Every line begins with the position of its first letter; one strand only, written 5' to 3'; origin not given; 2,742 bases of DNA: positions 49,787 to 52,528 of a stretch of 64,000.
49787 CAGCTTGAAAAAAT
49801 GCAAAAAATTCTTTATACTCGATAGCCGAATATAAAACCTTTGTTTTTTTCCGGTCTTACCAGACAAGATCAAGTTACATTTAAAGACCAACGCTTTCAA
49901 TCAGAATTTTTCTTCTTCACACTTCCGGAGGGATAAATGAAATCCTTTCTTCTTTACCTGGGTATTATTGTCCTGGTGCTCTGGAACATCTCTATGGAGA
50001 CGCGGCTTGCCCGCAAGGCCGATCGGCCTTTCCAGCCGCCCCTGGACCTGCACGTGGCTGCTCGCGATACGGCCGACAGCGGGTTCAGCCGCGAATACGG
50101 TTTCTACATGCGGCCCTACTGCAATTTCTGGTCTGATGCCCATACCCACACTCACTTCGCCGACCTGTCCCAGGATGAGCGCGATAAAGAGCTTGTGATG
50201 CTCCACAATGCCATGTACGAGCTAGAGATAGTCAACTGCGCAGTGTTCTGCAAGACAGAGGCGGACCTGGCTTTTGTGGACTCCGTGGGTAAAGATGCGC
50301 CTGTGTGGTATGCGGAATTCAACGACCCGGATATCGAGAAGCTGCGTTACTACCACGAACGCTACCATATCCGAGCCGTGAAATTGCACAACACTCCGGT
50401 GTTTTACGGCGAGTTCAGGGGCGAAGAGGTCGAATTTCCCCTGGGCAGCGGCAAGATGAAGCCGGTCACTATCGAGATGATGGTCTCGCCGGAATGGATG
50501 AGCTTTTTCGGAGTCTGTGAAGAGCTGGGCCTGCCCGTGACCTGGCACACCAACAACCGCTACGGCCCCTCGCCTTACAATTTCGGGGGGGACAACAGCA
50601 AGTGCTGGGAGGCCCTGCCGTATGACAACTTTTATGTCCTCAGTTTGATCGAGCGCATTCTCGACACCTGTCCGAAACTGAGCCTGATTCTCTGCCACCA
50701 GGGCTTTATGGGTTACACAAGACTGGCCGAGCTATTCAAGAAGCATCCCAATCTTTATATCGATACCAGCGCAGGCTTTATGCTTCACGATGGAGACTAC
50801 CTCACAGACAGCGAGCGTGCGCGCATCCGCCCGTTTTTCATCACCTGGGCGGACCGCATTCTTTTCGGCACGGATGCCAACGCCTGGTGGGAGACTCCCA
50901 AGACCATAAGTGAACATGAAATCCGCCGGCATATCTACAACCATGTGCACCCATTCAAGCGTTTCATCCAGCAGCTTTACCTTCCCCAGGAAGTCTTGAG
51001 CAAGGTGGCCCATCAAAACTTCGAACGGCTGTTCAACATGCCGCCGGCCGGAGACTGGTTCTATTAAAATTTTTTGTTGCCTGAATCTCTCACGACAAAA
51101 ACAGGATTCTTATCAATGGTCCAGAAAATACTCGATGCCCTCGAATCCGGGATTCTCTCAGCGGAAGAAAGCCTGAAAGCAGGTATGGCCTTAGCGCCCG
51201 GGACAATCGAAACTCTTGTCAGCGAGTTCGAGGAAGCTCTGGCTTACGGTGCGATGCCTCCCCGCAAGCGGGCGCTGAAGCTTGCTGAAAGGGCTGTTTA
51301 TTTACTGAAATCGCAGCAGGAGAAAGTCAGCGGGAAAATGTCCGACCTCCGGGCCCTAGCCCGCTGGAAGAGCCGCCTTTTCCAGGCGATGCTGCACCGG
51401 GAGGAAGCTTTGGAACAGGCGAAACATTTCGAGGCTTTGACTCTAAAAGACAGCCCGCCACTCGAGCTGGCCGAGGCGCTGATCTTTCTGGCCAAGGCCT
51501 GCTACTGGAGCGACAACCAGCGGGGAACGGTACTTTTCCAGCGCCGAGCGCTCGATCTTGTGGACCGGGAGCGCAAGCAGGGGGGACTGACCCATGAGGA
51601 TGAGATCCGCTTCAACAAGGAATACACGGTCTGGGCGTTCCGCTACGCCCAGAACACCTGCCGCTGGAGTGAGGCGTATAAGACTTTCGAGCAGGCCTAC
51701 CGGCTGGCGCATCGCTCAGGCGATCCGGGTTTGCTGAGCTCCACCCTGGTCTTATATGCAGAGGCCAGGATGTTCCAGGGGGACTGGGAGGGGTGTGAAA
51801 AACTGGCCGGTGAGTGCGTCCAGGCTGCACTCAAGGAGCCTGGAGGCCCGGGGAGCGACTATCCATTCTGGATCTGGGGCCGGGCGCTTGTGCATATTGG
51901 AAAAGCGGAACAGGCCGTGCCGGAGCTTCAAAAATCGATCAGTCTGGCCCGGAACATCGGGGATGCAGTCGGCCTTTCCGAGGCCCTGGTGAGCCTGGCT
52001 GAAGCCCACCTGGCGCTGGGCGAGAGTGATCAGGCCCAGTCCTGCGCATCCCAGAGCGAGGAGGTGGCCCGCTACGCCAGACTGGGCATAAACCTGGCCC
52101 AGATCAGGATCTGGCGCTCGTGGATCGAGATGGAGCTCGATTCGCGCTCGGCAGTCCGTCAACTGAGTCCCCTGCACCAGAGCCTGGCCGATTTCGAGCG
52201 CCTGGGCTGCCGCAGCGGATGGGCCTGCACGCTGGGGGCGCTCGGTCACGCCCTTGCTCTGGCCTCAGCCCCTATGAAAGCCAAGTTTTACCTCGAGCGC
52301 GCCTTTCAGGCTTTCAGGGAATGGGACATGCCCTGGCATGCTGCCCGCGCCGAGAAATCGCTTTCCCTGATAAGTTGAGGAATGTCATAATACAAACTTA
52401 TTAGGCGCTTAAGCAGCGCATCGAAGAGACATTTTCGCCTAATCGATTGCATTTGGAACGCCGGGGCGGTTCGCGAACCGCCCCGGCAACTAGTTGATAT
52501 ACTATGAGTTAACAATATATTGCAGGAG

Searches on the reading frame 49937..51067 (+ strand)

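Call 74: search_protein_families(library=pfam, proteins=[window:49937-51067:+], max_evalue=0.01)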
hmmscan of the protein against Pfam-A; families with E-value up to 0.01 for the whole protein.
window:49937-51067:+ (376 aa): 1 family
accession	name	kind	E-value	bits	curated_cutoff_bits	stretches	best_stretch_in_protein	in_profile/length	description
PF04909.20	Amidohydro_2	-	9.3e-15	55.6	26.4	1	186-367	126-288/289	Amidohydrolase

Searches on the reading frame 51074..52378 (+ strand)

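Call 9: search_protein_families(library=pfam, proteins=[window:51074-52378:+])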
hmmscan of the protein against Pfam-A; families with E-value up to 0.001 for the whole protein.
window:51074-52378:+ (434 aa): 2 families
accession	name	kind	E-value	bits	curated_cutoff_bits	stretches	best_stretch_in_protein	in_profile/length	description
PF13424.12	TPR_12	-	2.7e-09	37.5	30.1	1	269-333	10-76/77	Tetratricopeptide repeat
PF17874.7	TPR_MalT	-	7e-07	29.3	45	1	198-348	56-213/336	MalT-like TPR region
